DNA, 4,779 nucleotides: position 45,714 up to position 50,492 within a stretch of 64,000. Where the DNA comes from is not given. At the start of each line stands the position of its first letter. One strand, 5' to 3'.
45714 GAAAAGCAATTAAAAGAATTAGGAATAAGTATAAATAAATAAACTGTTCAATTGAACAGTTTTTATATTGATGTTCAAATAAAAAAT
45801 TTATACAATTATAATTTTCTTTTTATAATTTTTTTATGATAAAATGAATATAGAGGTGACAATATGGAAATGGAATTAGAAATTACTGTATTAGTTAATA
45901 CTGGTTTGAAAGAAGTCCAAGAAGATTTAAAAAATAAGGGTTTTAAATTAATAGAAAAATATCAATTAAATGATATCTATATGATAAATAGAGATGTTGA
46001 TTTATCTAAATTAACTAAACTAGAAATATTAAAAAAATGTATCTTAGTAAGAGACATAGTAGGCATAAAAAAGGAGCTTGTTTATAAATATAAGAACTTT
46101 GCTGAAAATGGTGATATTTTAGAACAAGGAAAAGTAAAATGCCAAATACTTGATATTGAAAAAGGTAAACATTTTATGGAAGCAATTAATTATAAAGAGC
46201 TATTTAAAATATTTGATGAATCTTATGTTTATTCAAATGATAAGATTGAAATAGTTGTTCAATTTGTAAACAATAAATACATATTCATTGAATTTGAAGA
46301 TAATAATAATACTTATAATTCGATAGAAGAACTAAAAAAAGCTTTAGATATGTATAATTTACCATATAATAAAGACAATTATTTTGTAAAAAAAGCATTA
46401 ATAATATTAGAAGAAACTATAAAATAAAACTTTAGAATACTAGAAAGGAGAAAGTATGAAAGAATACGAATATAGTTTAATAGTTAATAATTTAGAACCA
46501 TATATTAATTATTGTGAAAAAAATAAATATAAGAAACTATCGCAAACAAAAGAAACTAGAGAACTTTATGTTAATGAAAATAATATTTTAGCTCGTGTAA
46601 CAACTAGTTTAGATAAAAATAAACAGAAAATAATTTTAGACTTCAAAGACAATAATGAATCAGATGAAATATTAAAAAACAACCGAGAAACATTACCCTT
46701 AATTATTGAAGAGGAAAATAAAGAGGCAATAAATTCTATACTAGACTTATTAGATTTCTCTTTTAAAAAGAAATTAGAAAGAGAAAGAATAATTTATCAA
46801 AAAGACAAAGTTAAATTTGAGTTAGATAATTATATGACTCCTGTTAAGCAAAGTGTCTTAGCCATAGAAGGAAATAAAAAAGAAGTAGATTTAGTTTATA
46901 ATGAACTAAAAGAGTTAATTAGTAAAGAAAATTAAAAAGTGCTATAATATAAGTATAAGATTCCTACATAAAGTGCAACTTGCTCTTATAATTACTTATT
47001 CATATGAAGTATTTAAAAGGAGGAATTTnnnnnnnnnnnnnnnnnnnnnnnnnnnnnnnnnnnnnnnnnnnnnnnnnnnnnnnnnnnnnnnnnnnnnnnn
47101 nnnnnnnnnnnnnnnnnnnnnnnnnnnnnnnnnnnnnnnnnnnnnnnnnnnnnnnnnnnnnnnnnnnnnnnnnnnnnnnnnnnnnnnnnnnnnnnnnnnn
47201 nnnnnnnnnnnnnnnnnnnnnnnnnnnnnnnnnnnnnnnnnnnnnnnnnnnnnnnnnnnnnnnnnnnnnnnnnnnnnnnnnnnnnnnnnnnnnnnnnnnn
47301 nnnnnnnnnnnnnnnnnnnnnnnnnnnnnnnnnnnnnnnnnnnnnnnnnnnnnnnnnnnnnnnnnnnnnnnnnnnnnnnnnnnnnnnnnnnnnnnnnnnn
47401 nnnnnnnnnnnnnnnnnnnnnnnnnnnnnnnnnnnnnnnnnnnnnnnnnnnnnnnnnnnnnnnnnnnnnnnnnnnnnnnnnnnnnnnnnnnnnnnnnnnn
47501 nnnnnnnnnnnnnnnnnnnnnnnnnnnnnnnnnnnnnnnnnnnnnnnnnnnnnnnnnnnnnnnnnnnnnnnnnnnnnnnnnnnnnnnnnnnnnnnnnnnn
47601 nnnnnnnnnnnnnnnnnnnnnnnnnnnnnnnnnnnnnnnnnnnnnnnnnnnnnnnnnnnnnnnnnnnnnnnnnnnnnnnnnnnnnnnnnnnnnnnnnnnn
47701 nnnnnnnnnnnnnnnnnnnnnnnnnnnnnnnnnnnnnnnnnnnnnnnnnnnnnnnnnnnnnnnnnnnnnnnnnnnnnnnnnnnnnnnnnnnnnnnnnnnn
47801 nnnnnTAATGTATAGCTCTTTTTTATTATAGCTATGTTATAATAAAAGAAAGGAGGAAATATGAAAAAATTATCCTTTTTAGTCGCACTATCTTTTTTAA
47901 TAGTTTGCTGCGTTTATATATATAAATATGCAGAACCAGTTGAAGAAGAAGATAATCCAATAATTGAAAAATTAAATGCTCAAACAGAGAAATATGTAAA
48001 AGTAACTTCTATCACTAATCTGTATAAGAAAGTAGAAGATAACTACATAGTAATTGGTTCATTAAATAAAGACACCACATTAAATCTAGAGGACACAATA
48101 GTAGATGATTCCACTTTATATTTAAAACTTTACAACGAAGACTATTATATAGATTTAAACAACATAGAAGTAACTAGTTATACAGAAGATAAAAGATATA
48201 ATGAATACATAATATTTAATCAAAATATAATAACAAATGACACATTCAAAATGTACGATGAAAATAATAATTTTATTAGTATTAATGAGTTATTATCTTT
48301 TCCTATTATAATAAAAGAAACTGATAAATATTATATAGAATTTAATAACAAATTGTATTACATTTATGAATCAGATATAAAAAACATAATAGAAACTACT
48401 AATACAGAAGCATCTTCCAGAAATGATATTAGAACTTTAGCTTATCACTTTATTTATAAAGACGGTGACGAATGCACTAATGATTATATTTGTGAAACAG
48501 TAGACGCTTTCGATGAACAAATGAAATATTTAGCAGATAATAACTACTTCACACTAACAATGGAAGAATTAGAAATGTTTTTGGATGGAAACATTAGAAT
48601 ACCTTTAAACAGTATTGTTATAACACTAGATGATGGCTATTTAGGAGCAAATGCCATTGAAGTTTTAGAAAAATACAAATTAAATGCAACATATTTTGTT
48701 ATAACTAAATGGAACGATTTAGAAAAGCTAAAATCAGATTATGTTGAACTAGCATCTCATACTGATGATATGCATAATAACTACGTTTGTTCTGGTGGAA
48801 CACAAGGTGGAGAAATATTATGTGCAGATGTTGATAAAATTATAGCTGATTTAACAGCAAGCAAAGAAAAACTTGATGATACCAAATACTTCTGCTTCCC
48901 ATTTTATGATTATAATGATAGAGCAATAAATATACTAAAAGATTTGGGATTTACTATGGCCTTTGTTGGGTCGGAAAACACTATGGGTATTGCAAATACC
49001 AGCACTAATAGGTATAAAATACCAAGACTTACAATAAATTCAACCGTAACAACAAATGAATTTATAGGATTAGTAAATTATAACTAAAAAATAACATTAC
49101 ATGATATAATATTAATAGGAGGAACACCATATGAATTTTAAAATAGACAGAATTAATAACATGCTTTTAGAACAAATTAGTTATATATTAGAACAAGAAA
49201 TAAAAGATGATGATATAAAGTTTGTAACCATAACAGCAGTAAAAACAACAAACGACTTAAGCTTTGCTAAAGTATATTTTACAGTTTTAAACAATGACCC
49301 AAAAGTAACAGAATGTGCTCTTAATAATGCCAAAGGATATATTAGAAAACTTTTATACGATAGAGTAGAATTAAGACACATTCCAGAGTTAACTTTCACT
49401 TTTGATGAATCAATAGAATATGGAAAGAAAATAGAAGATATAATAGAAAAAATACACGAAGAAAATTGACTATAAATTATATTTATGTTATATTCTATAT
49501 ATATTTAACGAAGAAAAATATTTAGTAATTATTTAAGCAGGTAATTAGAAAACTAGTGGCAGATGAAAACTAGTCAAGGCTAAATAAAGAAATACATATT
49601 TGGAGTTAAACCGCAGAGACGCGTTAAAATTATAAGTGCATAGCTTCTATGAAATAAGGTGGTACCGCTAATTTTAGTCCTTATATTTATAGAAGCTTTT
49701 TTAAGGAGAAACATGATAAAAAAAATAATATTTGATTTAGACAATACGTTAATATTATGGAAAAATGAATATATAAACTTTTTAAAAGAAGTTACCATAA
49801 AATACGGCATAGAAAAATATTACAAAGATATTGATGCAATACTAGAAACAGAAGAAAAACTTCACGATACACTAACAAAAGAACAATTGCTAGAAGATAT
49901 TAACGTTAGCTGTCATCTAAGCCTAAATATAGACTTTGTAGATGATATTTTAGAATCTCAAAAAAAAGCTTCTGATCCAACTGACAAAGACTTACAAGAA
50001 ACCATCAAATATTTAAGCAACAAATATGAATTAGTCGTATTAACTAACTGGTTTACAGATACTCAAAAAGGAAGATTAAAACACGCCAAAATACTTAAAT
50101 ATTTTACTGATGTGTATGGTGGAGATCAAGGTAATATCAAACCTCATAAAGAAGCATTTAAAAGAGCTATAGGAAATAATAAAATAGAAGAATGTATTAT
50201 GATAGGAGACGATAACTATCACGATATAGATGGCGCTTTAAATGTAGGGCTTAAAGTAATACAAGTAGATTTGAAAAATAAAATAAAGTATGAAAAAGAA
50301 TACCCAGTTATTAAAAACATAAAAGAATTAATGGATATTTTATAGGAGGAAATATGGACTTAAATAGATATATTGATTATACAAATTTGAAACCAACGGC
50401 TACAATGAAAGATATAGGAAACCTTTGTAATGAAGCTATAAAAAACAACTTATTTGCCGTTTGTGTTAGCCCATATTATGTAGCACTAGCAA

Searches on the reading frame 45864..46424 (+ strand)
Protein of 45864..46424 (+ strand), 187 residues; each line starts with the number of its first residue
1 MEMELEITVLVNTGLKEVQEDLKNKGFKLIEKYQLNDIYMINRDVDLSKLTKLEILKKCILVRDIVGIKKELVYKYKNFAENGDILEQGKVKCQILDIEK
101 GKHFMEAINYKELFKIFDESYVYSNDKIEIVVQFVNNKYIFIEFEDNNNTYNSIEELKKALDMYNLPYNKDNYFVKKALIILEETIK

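Call 3: search_protein_families(library=pfam, proteins=[window:45864-46424:+], max_evalue=0.01)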
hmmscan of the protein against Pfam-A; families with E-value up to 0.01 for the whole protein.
window:45864-46424:+ (187 aa): 0 families

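Call 13: search_protein_families(library=pfam, proteins=[window:45864-46424:+], max_evalue=10)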
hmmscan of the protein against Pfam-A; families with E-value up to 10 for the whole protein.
window:45864-46424:+ (187 aa): 1 family
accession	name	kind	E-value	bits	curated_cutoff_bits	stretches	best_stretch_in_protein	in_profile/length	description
PF01043.26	SecA_PP_bind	-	0.82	10.7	23.5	1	97-134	55-91/110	SecA preprotein cross-linking domain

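Call 38: search_solved_structures(query=window:45864-46424:+, max_evalue=10)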
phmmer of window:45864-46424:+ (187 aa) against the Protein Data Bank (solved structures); distinct sequences matched with E-value up to 10: 0.

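Call 60: search_protein_families(library=ncbifam, proteins=[window:45864-46424:+], max_evalue=0.01)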
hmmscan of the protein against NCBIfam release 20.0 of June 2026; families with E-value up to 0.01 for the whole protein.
window:45864-46424:+ (187 aa): 1 family
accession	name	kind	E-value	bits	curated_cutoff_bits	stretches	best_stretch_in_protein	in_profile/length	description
TIGR00318.1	cyaB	equivalog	6e-08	32.7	57.95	1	3-165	2-155/174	class IV adenylate cyclase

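Call 64: predict_structure(protein=window:45864-46424:+)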
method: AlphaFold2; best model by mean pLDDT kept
length: 187 residues; sequences in the alignment: 1
mean_pLDDT: 37.2   pTM: 0.27
mean pLDDT of the five models: 37.2, 34.2, 33.3, 32.7, 30.8
residues with pLDDT >= 90: 0; 70-90: 0; 50-70: 22; < 50: 165
segments of 3 or more residues with pLDDT < 50: 1-15, 26-28, 34-38, 41-44, 52-187
pLDDT, mean of each block of 10 residues (from residue 1): 34 50 51 49 53 46 32 27 25 28 29 31 34 38 37 41 39 33 28
secondary structure, 60 per line:
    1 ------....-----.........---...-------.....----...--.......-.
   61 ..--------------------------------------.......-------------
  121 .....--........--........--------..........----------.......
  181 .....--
elements in order: E7-10 H16-24 E28-30 E38-42 H52-58 E60-62 H101-107 E121-125 E128-135 E138-145 H154-163 E174-182

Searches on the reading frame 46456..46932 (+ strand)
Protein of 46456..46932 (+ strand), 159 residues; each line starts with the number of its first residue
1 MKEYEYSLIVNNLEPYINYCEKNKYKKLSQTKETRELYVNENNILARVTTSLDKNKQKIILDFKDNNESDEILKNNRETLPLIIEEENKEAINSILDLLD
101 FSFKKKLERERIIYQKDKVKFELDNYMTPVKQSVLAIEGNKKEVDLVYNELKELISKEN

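Call 3: search_protein_families(library=pfam, proteins=[window:46456-46932:+], max_evalue=0.01)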
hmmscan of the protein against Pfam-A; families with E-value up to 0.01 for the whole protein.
window:46456-46932:+ (159 aa): 0 families

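Call 13: search_protein_families(library=pfam, proteins=[window:46456-46932:+], max_evalue=10)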
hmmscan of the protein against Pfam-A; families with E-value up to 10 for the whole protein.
window:46456-46932:+ (159 aa): 3 families
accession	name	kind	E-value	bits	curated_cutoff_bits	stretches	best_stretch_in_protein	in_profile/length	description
PF17682.6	Tau95_N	-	0.04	14.7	23.1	1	5-85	4-78/121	Tau95 Triple barrel domain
PF10481.14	CENP-F_N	-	0.064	13.4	37.7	1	21-158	49-174/304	Cenp-F N-terminal domain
PF14639.11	YqgF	-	0.065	13.5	35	1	110-158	42-90/150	Holliday-junction resolvase-like of SPT6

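Call 39: search_solved_structures(query=window:46456-46932:+, max_evalue=10)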
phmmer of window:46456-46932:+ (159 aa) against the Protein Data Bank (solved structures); distinct sequences matched with E-value up to 10: 3.
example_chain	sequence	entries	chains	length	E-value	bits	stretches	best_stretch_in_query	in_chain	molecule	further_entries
1nr3_A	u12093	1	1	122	0.015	18.7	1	28-123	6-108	DNA-binding protein tfx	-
4b2o_A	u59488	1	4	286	0.44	13.9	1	70-138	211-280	YMDB PHOSPHODIESTERASE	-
8ox1_L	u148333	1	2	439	0.61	13.4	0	35-80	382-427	Telomeric repeat-binding factor 1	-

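Call 60: search_protein_families(library=ncbifam, proteins=[window:46456-46932:+], max_evalue=0.01)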
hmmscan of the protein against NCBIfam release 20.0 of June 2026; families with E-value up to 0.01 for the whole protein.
window:46456-46932:+ (159 aa): 1 family
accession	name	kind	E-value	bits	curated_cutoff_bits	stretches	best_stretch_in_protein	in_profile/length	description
NF053532.1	lipo_SCO4651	subfamily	0.0053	16.5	65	1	22-69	214-263/277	SCO4651 family lipoprotein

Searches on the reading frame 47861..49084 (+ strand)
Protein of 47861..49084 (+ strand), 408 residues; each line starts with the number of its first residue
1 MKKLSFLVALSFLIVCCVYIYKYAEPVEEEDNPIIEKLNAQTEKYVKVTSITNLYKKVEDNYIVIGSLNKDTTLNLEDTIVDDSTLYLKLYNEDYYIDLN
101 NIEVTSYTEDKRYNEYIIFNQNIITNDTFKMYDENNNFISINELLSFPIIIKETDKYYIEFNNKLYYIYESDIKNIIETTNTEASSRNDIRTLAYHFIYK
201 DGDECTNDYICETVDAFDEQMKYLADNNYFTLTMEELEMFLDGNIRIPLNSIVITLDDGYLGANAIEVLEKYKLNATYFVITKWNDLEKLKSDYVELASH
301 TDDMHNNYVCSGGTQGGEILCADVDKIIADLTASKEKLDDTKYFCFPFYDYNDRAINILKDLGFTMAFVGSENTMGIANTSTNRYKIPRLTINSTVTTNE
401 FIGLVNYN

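Call 3: search_protein_families(library=pfam, proteins=[window:47861-49084:+], max_evalue=0.01)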
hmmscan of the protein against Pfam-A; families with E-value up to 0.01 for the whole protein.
window:47861-49084:+ (408 aa): 1 family
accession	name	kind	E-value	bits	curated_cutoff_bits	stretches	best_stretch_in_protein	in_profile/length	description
PF01522.26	Polysacc_deac_1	-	5.2e-12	46.2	23.1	1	250-366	7-123/124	Polysaccharide deacetylase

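Call 60: search_protein_families(library=ncbifam, proteins=[window:47861-49084:+], max_evalue=0.01)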
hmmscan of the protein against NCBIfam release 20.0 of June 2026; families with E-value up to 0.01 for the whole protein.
window:47861-49084:+ (408 aa): 6 families
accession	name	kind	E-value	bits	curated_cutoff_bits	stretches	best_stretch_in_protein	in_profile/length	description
TIGR03938.2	deacetyl_PgaB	equivalog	1.1e-16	60.3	321.9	1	189-287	2-103/621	poly-beta-1,6-N-acetyl-D-glucosamine N-deacetylase PgaB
NF011177.0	PRK14582.1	equivalog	1.7e-13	49.8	923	2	182-288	41-147/671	poly-beta-1,6-N-acetyl-D-glucosamine N-deacetylase PgaB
NF011176.0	PRK14581.1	equivalog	2.2e-09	36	1091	1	186-294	45-154/673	poly-beta-1,6-N-acetyl-D-glucosamine N-deacetylase PgaB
TIGR02764.1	spore_ybaN_pdaB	equivalog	7.2e-07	29.2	237.4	1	254-367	10-124/191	polysaccharide deacetylase family sporulation protein PdaB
TIGR02144.1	LysX_arch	equivalog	0.0071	15.5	275.6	0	63-156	36-132/281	lysine biosynthesis protein LysX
TIGR00768.1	rimK_fam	subfamily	0.0099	15.3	143.4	0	33-154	15-130/276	RimK family alpha-L-glutamate ligase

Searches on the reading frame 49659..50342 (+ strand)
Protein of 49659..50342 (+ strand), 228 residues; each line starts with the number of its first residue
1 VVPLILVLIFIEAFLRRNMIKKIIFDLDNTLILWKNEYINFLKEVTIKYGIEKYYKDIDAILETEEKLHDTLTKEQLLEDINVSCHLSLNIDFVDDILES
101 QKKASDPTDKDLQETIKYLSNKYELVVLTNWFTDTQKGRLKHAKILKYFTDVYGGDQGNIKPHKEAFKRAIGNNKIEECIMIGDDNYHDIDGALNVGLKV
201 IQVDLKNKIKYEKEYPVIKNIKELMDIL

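Call 33: search_protein_families(library=pfam, proteins=[window:49659-50342:+], max_evalue=0.001)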
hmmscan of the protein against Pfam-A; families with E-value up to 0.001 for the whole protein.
window:49659-50342:+ (228 aa): 3 families
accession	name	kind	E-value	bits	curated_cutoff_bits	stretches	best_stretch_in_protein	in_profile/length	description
PF13419.12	HAD_2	-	8.3e-19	68.8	23.8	1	23-203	1-178/178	Haloacid dehalogenase-like hydrolase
PF00702.32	Hydrolase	-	4.8e-12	47.1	26.4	1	21-197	2-191/191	haloacid dehalogenase-like hydrolase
PF13242.12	Hydrolase_like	-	2.8e-09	37.2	22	1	161-203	4-48/75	HAD-hyrolase-like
